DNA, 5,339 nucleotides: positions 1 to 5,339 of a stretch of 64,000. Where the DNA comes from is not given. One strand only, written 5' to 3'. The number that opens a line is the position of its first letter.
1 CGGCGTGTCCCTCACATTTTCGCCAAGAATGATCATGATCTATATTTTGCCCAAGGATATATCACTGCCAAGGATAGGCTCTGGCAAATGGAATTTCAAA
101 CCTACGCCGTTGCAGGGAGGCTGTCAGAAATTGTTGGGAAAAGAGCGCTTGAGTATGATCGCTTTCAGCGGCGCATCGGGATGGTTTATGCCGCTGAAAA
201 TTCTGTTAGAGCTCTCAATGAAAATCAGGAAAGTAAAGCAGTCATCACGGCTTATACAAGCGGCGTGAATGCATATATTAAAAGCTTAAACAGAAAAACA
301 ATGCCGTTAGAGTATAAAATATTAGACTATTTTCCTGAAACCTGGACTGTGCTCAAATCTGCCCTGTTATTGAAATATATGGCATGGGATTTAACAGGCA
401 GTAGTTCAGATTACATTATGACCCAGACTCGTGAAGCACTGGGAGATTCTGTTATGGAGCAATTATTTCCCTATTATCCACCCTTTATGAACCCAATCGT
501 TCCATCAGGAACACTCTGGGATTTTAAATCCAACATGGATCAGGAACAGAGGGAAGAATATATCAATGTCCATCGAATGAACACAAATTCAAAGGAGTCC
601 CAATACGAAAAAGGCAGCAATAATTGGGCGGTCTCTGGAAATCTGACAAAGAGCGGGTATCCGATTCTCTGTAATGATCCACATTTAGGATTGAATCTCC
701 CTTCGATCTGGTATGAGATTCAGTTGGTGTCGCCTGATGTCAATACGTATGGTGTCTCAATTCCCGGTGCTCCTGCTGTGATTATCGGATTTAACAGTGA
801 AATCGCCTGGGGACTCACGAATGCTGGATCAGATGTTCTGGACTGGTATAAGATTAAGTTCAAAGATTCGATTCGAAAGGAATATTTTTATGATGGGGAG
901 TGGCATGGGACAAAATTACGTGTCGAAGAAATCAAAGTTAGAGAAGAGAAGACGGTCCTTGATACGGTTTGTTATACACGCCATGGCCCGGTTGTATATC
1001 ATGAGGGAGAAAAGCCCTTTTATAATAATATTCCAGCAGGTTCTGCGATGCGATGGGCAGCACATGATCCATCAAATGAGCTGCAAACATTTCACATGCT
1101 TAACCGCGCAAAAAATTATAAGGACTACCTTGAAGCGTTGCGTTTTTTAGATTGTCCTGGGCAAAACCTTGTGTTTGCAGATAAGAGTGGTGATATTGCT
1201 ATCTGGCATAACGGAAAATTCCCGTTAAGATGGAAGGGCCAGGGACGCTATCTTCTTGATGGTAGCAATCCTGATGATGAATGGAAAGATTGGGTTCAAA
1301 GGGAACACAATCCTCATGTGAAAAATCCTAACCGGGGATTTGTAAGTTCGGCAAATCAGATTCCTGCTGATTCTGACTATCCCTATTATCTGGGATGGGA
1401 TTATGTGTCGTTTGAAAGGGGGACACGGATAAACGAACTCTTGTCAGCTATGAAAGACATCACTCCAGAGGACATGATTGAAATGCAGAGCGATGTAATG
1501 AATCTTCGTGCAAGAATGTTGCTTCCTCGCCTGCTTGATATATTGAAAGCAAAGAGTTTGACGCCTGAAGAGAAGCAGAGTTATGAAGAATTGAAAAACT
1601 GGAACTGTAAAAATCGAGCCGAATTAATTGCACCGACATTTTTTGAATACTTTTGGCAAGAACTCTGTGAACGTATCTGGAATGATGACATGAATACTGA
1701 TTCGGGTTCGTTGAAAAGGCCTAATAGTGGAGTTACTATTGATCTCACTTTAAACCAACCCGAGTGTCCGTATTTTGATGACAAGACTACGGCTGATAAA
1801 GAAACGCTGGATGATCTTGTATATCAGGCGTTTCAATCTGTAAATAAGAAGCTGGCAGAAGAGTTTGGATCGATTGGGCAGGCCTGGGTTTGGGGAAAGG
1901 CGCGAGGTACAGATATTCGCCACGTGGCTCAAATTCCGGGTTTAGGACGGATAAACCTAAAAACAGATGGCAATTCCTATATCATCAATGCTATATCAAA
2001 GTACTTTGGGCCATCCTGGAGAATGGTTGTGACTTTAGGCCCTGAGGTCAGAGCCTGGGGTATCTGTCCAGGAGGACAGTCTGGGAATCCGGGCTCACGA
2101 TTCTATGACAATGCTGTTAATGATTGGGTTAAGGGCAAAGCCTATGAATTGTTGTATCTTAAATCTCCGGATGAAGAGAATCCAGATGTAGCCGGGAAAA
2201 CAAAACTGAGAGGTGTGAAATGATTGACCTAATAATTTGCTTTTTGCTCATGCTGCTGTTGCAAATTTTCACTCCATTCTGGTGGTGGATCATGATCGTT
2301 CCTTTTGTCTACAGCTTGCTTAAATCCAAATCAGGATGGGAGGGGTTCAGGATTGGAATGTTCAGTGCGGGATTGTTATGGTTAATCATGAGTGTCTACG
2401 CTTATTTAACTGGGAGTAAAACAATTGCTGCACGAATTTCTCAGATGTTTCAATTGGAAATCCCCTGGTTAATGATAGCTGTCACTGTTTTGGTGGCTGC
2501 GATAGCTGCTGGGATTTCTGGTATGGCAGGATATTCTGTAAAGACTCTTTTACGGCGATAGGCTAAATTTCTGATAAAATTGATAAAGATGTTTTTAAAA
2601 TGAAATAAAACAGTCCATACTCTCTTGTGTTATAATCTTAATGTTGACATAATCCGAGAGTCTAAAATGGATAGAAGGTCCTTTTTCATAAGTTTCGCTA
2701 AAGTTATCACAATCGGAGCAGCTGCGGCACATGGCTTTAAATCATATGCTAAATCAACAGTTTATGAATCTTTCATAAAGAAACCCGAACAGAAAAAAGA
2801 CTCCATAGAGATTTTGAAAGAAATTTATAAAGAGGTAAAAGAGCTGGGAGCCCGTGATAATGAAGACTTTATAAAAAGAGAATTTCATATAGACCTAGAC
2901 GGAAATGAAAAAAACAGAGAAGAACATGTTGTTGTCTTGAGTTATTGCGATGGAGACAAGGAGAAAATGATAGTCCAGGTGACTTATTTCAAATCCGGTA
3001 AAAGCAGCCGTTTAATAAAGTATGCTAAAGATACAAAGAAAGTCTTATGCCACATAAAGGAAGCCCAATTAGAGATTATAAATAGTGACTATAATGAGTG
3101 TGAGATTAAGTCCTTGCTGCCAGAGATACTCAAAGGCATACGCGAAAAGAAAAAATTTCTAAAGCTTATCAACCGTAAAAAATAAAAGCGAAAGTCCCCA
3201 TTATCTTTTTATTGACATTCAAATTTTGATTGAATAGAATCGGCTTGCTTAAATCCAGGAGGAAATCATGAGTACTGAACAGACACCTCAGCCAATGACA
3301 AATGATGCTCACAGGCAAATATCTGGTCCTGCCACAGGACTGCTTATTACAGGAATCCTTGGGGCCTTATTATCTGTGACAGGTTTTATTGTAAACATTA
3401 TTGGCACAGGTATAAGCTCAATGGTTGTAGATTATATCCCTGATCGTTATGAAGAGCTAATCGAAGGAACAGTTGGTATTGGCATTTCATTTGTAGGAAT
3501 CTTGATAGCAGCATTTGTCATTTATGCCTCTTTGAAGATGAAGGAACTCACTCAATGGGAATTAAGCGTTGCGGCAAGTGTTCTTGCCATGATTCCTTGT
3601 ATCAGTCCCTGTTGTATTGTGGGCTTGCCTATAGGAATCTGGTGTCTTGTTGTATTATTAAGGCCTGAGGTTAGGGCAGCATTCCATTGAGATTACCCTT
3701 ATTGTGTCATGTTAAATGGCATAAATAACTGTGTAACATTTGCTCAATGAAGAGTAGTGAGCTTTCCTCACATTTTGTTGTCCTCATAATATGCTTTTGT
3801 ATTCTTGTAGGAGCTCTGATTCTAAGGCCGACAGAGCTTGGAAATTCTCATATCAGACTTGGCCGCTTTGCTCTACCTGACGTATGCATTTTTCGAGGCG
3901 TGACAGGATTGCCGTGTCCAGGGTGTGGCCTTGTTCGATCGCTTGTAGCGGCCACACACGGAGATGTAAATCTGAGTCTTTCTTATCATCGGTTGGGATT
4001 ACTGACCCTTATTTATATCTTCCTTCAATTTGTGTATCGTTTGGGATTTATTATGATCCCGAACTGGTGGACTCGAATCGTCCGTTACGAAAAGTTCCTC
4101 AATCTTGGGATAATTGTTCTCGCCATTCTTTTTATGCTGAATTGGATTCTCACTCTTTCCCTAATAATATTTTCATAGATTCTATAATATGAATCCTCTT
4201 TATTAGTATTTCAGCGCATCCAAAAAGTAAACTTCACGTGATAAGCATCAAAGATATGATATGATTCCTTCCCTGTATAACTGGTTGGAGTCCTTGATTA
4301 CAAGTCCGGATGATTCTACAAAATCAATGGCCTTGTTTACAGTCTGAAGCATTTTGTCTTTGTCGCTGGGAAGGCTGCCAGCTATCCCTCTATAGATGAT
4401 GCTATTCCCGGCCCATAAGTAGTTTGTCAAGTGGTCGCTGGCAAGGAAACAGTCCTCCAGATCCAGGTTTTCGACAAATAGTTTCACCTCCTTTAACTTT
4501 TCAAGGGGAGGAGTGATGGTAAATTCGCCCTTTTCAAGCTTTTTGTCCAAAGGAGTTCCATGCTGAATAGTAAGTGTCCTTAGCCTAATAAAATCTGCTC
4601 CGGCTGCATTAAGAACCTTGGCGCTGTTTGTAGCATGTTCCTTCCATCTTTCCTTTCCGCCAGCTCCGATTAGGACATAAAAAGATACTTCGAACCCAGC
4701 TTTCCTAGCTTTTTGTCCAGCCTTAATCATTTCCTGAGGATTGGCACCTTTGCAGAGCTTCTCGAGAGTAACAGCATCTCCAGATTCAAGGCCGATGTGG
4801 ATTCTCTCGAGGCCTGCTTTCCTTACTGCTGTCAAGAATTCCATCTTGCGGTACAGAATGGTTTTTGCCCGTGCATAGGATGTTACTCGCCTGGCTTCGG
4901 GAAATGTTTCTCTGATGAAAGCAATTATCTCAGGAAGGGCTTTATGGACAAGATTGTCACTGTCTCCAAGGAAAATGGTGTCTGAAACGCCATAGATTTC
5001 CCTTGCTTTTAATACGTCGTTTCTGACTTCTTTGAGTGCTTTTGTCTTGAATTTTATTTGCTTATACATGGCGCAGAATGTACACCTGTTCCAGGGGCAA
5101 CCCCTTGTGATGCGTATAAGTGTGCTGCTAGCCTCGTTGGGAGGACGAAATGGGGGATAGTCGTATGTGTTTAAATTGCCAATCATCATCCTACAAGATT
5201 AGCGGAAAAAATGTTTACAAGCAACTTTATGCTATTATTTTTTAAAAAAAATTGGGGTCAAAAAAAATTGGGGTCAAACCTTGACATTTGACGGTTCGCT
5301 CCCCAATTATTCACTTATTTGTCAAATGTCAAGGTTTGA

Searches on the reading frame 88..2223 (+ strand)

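Call 71: search_protein_families(library=pfam, proteins=[window:88-2223:+], max_evalue=1e-8)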
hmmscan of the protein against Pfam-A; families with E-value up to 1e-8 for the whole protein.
window:88-2223:+ (711 aa): 1 family
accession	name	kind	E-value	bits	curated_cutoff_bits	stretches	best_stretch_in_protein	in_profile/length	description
PF01804.23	Penicil_amidase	-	2.4e-188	628.8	21.3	1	1-690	38-668/675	Penicillin amidase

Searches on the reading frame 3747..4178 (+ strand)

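Call 71: search_protein_families(library=pfam, proteins=[window:3747-4178:+], max_evalue=1e-8)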
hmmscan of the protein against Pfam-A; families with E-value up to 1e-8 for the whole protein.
window:3747-4178:+ (143 aa): 1 family
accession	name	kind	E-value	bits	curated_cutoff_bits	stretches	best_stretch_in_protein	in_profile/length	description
PF10825.13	DUF2752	-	1.9e-15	57.1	27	1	47-93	1-47/49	Protein of unknown function (DUF2752)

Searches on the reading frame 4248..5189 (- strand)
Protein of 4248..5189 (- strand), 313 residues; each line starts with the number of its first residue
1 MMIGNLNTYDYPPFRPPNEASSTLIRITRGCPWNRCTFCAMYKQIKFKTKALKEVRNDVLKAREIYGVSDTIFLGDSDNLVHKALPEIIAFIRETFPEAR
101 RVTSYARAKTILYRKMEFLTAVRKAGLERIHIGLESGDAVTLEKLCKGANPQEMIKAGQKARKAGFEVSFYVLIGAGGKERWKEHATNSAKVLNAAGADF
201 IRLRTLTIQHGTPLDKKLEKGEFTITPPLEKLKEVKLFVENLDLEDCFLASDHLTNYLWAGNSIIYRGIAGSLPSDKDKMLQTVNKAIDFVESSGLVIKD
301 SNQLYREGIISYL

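Call 71: search_protein_families(library=pfam, proteins=[window:4248-5189:-], max_evalue=1e-8)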
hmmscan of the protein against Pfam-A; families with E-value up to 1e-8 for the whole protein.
window:4248-5189:- (313 aa): 1 family
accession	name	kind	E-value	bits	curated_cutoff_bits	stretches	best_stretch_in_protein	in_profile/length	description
PF04055.27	Radical_SAM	-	5.5e-18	66.1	29.5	1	25-175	1-152/166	Radical SAM superfamily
